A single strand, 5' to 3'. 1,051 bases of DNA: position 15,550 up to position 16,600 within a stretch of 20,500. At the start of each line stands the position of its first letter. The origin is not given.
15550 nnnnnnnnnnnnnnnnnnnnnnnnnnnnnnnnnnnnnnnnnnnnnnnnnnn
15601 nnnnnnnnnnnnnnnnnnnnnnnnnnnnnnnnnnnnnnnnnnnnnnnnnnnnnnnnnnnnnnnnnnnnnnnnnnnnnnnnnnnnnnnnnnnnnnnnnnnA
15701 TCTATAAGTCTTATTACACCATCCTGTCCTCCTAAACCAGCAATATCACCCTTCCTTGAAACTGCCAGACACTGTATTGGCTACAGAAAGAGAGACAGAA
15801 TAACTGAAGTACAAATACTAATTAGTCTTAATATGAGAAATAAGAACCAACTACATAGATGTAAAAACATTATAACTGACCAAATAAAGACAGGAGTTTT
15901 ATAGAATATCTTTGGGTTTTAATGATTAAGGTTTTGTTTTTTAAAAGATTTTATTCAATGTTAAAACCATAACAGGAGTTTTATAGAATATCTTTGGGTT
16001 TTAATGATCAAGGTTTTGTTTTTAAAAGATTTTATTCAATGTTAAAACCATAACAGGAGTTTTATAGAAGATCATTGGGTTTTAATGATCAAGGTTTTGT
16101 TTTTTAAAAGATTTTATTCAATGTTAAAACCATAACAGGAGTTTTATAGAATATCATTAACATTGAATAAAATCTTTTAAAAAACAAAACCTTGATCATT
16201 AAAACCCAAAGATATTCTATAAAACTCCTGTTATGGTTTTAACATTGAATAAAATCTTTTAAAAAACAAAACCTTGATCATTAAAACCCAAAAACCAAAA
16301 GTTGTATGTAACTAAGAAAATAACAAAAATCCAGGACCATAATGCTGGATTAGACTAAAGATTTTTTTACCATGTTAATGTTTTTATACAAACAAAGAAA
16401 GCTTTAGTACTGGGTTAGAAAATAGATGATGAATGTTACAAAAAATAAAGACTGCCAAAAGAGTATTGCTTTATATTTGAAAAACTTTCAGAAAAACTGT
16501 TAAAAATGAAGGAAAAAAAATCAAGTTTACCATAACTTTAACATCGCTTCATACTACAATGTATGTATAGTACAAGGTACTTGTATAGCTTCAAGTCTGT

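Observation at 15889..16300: Tandem array abutting its own inverted copies: long perfect hairpin (hpRNA-like locus) in an intron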

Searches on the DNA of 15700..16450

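Call 46: search_rna_families(source=window, start=15700, end=16450, threshold=evalue, max_evalue=1)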
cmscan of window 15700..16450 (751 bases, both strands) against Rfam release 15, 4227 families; matches with E-value up to 1: 7.
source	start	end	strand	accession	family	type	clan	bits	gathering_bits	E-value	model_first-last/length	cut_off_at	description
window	16065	16219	-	RF04099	MIR837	Gene; miRNA;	-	52.8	117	4.9e-10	1-122/122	no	MIR837 microRNA precursor family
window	16065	16219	+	RF04099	MIR837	Gene; miRNA;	-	52.5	117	5.9e-10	1-122/122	no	MIR837 microRNA precursor family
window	16085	16199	-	RF04205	MIR2606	Gene; miRNA;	-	45.2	139.7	1.4e-05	1-165/165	no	MIR2606 microRNA precursor family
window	16085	16199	-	RF04027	mir-1422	Gene; miRNA;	-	30.7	60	0.0022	1-84/84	no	mir-1422 microRNA precursor family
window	16067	16245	-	RF04184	BTnc060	Gene; sRNA;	-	22.5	228.9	0.39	1-213/213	no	Bacteroides sRNA BTnc060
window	16110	16175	-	RF03377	mir-960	Gene; miRNA;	-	19.4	100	0.58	1-93/93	no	mir-960 microRNA precursor family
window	16354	16410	-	RF03640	mir-3747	Gene; miRNA;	-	18.8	63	0.68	1-67/67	no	mir-3747 microRNA precursor family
